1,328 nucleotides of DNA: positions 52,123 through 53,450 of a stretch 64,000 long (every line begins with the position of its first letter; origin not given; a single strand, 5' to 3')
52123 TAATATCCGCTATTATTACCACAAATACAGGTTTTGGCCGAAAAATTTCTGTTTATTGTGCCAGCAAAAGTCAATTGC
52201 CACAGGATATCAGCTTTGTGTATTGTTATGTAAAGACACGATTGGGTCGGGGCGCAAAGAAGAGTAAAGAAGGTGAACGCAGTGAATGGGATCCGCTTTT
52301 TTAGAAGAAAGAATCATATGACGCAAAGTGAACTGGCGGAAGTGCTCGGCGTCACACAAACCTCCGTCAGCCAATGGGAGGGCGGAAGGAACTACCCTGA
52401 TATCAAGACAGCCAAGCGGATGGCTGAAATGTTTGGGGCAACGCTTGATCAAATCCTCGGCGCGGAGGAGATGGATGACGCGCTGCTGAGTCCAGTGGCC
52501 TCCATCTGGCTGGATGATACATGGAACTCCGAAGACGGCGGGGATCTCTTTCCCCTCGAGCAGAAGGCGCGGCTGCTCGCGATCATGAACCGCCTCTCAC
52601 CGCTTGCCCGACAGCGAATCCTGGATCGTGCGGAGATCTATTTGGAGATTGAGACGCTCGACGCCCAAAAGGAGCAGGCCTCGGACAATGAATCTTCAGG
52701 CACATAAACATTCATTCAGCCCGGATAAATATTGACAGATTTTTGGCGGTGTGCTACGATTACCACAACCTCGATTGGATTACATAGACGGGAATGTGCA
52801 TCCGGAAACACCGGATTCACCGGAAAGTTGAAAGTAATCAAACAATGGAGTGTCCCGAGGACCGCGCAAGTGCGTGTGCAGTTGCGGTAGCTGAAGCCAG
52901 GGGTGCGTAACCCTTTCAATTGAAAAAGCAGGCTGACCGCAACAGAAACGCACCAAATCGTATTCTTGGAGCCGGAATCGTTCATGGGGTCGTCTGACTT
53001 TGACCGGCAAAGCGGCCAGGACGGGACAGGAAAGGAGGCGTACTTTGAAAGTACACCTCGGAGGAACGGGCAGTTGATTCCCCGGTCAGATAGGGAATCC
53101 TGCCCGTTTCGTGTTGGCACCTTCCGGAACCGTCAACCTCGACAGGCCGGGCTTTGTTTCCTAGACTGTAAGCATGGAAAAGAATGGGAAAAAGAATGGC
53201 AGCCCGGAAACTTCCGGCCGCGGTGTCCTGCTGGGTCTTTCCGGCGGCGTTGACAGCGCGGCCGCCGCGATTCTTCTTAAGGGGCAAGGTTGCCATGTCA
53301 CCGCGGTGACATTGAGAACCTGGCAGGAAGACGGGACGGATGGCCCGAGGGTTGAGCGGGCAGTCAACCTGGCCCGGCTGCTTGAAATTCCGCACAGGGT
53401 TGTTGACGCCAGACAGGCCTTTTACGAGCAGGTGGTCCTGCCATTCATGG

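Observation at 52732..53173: Unclassified roughly 400-nt structured leader with a near-consensus promoter and a terminator-like hairpin upstream of mnmA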

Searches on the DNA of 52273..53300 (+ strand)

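Call 4: search_rna_families(source=window, start=52600, end=53300, threshold=evalue, max_evalue=10, show_alignments=3)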
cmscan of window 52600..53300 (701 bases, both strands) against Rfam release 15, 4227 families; matches with E-value up to 10: 4.
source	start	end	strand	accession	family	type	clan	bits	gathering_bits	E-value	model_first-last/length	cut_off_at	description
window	52881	52943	+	RF01156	SNORD123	Gene; snRNA; snoRNA; CD-box;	-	19.9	45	0.42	1-70/70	no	Small nucleolar RNA SNORD123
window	52993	53018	-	RF01108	BMV3_UPD-PK1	Cis-reg;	-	15.1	38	4.6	1-26/26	no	Pseudoknot of upstream pseudoknot domain (UPD) of the 3'UTR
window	53028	53120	-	RF02353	BjrC68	Gene; sRNA;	-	11.7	39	4.6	1-82/82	no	Bradyrhizobiaceae sRNA BjrC68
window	53173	53270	+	RF03167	c-di-GMP-I-GGC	Cis-reg; riboswitch;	CL00126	11.7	59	9.2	1-80/80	no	c-di-GMP-I-GGC riboswitch aptamer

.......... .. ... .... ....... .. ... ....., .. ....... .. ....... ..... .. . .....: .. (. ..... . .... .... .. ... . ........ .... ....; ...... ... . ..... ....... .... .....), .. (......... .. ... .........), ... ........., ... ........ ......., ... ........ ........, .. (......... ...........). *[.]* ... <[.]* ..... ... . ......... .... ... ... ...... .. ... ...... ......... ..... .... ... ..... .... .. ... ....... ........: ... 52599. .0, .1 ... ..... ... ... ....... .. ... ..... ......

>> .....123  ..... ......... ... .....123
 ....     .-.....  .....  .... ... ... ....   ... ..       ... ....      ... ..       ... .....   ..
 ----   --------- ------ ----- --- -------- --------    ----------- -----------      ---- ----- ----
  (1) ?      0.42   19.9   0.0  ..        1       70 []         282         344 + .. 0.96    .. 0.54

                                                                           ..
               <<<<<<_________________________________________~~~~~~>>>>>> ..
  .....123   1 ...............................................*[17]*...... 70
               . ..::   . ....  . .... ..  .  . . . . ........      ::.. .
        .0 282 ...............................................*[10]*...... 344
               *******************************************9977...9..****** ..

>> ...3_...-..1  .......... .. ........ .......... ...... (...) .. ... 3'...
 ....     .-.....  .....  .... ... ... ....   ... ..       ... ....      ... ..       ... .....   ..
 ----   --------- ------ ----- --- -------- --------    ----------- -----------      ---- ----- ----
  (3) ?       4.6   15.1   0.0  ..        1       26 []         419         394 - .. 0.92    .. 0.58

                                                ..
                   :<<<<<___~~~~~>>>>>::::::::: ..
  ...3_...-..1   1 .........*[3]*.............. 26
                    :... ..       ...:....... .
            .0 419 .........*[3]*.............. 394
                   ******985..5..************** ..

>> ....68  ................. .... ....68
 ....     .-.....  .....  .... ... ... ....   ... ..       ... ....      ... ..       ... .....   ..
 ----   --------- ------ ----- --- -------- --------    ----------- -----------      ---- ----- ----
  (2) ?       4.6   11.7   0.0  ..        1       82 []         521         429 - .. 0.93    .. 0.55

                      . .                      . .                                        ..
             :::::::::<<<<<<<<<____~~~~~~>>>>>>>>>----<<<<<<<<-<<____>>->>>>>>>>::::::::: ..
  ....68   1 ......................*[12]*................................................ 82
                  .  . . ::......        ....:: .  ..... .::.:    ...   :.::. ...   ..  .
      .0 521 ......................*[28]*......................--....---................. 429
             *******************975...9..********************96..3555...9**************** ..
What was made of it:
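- On Any Rfam 15 family (4227 models, including T-box, riboswitches, RNase P, SRP, 6S, tmRNA, OLE, raiA, ROOL): In 52600-53300 at E<=10 there are only four chance-level hits, the best being SNORD123 at 19.9 bits against a cut-off of 45 (call 4).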

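Call 45: search_rna_families(sources=[L052, L034, L027, L054, L059, L035], threshold=gathering)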
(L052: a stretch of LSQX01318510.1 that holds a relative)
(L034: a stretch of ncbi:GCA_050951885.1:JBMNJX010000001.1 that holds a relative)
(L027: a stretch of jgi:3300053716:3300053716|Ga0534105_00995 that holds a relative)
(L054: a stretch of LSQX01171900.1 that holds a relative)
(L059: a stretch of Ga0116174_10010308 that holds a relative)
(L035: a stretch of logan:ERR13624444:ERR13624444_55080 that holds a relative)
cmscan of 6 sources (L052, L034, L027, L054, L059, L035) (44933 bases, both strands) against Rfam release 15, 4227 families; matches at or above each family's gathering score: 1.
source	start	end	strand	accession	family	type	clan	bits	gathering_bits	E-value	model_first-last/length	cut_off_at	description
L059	915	987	+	RF00005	tRNA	Gene; tRNA;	CL00001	67.5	29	1.1e-12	1-71/71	no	tRNA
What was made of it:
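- On Any Rfam 15 family (4227 models, including T-box, riboswitches, RNase P, SRP, 6S, tmRNA, OLE, raiA, ROOL): Six homologous loci give only a tRNA elsewhere (call 45).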

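Call 52: build_rna_model(alignment_id=A4, structure=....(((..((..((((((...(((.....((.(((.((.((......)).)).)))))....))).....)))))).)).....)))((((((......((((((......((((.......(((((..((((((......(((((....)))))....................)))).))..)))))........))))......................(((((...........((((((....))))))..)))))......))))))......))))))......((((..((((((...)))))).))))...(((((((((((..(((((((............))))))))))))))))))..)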
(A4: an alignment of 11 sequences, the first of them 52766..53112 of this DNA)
Model R1 built from alignment A4 (11 sequences, 374 columns); structure: as given.
model positions 353; base pairs 94; branch points 4; effective number of sequences 2; information 0.59 bits per position. Calibrated on 0.2 Mb of random sequence (short: E-values are rough).
structure used (alignment columns):
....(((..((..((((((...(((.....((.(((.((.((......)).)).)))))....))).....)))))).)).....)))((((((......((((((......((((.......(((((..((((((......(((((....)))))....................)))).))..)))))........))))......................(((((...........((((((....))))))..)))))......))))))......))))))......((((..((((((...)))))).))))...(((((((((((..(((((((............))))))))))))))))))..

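Call 53: search_with_rna_model(model_id=R1, sources=[window, L001, L027, L029, L031, L034, L035, L037, L040, L043, L046, L047, L049, L050, L053, L054, L055, L056, L059, L060, L061, L062, L063, L064, L002, L004, L006, L011, L014, L024], max_evalue=0.01, make_alignment=true)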
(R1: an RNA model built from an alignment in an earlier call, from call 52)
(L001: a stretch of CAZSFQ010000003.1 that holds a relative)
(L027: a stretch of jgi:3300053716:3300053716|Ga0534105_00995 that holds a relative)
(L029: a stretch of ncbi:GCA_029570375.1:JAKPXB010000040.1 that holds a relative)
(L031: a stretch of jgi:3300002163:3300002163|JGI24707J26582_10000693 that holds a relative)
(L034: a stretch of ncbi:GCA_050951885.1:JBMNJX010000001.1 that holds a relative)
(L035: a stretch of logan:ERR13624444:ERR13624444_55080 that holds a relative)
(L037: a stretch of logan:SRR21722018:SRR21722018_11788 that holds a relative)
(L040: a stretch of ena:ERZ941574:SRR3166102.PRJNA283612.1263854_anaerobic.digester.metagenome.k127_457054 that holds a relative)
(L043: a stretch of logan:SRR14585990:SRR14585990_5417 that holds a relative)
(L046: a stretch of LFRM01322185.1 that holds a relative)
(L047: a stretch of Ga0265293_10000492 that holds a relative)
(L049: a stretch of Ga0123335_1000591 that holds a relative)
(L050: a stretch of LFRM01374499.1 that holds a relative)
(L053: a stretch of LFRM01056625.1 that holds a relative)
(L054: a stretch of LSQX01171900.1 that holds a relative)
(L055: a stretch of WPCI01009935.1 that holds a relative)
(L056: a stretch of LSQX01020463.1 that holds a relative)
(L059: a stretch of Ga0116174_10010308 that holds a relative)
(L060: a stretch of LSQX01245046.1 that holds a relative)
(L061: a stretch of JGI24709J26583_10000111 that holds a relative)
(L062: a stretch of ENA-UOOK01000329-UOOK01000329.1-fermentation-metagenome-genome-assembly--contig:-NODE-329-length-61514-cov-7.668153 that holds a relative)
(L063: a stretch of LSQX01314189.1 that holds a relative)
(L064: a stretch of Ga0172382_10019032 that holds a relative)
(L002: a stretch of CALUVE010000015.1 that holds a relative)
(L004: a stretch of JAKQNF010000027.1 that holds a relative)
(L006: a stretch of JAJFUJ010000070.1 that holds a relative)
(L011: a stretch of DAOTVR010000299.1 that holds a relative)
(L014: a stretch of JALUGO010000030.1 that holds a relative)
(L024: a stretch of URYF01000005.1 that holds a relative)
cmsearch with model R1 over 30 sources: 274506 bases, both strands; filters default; matches with E-value up to 0.01: 35.
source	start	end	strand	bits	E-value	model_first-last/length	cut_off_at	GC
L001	3589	3936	+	349.2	2e-112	1-353/353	no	0.53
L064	6341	6688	+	347.3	8.5e-112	1-353/353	no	0.52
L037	3007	3364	+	334.7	1.1e-107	1-353/353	no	0.52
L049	827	1182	+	328.6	1.1e-105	1-353/353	no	0.51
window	52766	53112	+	328.3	1.4e-105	1-353/353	no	0.53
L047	5072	5430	-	322.1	1.5e-103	1-353/353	no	0.52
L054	2389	2741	+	303.7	1.6e-97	1-353/353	no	0.52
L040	3011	3367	+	298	1.2e-95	1-353/353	no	0.49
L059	1302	1653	+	278.1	3.7e-89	1-353/353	no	0.48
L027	3499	3850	+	266.3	2.8e-85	1-353/353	no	0.56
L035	2991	3336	+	261.7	8.5e-84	1-353/353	no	0.58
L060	1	171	+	194.1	1.1e-61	180-353/353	5'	0.54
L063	6023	6161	-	133.3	8.2e-42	215-353/353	5'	0.54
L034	3586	3933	+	100.3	5.2e-31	1-353/353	no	0.52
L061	6095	6400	+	98.7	1.8e-30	1-353/353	no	0.53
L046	4153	4475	-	84.7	6.7e-26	1-353/353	no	0.46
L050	5258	5579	-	81.4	8.2e-25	1-353/353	no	0.45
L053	4297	4618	-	80.1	2.1e-24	1-353/353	no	0.47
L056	759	1080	-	79.6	3.2e-24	1-353/353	no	0.48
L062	3949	4271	+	78.8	5.7e-24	1-353/353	no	0.47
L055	4245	4567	+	73.5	3.1e-22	1-353/353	no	0.48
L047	5074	5123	+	26.1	1e-06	304-351/353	no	0.54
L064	6639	6686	-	25.8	1.3e-06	304-351/353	no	0.54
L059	1604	1651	-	25.8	1.3e-06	304-351/353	no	0.52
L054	2694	2737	-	25.1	2.1e-06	306-349/353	no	0.59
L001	3887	3934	-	22.7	1.2e-05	304-351/353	no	0.58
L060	122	169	-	22.7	1.2e-05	304-351/353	no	0.58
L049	1132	1180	-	22.3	1.7e-05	304-351/353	no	0.55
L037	3314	3362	-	21.5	3e-05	304-351/353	no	0.57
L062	4222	4269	-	16.7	0.0012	304-351/353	no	0.56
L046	4155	4202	+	16.7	0.0012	304-351/353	no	0.56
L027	3800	3848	-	16.4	0.0015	304-351/353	no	0.59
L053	4296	4346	+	16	0.002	301-351/353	no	0.51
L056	758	808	+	16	0.002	301-351/353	no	0.51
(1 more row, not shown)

Alignment A5: 35 matches aligned to the model, 506 columns, each read 5' to 3' on its own strand. Consensus structure (alignment columns), stored with it:
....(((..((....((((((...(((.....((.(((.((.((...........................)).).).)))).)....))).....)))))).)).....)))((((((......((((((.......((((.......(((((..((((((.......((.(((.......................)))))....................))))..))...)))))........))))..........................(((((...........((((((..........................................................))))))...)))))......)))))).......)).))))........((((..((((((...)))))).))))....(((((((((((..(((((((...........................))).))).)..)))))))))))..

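Call 54: search_with_rna_model(model_id=R1, sources=[window, L001, L027, L034, L035, L037, L040, L046, L047, L049, L050, L053, L054, L055, L059, L061, L062, L064], max_evalue=1e-20, make_alignment=true)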
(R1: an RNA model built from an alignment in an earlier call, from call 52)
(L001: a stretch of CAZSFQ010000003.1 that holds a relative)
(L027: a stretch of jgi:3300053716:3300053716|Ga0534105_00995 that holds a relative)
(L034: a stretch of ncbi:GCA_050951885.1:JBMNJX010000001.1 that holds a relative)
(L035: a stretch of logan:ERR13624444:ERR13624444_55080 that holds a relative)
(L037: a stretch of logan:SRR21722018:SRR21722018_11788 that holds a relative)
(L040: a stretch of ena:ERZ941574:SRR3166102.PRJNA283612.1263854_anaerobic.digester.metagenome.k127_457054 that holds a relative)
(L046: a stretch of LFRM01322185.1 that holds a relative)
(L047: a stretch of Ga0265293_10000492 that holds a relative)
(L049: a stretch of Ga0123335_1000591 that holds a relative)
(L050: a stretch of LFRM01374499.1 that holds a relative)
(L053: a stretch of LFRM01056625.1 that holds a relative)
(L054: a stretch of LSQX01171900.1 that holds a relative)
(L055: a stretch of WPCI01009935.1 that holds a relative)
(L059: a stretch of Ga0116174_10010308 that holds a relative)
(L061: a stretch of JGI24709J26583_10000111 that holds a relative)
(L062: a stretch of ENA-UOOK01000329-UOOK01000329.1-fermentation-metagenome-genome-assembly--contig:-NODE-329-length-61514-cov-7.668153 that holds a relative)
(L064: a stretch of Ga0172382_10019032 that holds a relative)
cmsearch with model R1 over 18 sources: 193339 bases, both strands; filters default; matches with E-value up to 1e-20: 18.
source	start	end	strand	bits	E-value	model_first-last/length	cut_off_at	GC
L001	3589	3936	+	349.2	1.4e-112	1-353/353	no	0.53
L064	6341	6688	+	347.3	6e-112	1-353/353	no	0.52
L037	3007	3364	+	334.7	7.8e-108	1-353/353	no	0.52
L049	827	1182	+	328.6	8.1e-106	1-353/353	no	0.51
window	52766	53112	+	328.3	9.8e-106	1-353/353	no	0.53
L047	5072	5430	-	322.1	1.1e-103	1-353/353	no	0.52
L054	2389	2741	+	303.7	1.1e-97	1-353/353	no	0.52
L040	3011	3367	+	298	8.1e-96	1-353/353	no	0.49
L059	1302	1653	+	278.1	2.6e-89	1-353/353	no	0.48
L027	3499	3850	+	266.3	1.9e-85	1-353/353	no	0.56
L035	2991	3336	+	261.7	6e-84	1-353/353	no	0.58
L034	3586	3933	+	100.3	3.7e-31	1-353/353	no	0.52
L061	6095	6400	+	98.7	1.2e-30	1-353/353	no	0.53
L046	4153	4475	-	84.7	4.7e-26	1-353/353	no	0.46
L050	5258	5579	-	81.4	5.8e-25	1-353/353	no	0.45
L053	4297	4618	-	80.1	1.5e-24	1-353/353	no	0.47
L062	3949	4271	+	78.8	4e-24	1-353/353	no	0.47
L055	4245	4567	+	73.5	2.2e-22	1-353/353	no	0.48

Alignment A6: 18 matches aligned to the model, 484 columns, each read 5' to 3' on its own strand. Consensus structure (alignment columns), stored with it:
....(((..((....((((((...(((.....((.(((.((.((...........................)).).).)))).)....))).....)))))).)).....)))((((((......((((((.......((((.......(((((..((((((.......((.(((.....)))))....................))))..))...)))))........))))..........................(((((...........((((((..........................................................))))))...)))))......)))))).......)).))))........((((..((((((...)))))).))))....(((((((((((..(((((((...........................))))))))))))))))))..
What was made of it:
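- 52767..53115 (+): The structured RNA itself, about 345-350 nt, from the inferred transcription start to the end of the terminator. The covariance model finds full-length matches in 18 distinct sequences (call 54).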

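Call 66: search_with_rna_model(model_id=R1, sources=[L065, L066, L067, L068, L069, L029, L031, L043], max_evalue=0.001, show_alignments=2)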
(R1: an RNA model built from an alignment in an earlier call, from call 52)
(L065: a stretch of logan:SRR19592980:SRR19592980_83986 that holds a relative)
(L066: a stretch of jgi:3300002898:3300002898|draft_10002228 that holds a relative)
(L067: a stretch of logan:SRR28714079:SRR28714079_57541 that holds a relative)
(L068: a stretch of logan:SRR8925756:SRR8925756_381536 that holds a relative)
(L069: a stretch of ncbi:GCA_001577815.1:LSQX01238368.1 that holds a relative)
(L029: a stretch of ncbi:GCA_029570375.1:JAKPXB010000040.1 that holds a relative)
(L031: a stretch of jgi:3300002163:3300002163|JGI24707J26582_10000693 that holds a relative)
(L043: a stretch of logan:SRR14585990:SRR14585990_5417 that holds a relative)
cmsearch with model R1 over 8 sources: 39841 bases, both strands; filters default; matches with E-value up to 0.001: 2.
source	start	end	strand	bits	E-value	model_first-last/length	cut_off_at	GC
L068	2985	3271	+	256.2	7.6e-83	1-293/353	3'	0.52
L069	1753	1954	+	154.7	1.2e-49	1-204/353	3'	0.5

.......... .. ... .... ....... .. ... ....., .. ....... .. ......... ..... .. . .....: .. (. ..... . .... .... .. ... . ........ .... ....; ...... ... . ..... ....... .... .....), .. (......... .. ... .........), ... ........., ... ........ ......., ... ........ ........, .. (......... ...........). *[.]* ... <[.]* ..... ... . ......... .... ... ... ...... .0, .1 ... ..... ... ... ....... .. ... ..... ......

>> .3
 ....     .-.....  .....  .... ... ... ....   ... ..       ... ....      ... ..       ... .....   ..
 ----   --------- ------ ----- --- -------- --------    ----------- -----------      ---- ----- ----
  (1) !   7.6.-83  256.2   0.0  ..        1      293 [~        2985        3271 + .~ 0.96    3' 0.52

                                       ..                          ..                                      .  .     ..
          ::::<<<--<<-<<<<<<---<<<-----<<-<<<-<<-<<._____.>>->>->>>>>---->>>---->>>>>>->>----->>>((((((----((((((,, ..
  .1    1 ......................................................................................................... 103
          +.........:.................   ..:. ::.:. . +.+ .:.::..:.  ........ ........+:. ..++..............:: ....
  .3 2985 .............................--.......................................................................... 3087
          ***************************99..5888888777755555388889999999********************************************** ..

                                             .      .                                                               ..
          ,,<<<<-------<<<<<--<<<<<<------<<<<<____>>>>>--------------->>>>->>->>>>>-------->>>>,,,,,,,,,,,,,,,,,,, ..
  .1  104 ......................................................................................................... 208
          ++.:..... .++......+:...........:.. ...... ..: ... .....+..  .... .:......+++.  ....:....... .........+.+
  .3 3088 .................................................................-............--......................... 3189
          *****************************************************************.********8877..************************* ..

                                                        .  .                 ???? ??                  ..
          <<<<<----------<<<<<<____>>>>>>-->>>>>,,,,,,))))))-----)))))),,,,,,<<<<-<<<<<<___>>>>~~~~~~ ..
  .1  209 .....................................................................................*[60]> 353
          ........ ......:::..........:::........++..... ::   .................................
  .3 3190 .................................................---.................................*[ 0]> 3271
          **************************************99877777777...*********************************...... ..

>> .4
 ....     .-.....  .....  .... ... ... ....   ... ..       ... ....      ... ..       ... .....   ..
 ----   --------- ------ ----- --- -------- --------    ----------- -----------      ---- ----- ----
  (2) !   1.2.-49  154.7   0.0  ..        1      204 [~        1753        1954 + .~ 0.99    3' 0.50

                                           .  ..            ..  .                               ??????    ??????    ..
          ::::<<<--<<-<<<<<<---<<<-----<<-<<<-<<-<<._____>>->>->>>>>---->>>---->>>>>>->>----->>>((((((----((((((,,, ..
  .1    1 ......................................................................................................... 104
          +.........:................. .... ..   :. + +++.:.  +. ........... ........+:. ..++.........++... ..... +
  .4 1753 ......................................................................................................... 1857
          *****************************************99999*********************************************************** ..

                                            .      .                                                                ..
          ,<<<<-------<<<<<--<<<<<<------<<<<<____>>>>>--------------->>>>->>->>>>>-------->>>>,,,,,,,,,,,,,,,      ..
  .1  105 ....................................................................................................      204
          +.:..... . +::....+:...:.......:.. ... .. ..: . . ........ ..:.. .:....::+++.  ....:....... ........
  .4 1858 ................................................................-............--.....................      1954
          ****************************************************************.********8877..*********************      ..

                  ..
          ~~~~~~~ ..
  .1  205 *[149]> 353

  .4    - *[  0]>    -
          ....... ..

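Call 73: search_dna_similar(query=window:52720-53175:+, collection=phages, mode=distant, max_evalue=0.001, max_rows=5)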
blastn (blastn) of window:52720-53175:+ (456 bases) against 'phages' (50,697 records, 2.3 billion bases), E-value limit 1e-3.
No match.

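Call 74: search_dna_similar(query=window:52720-53175:+, collection=plasmids, mode=distant, max_evalue=0.001, max_rows=5)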
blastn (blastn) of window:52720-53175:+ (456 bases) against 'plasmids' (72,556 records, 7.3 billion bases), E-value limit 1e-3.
No match.
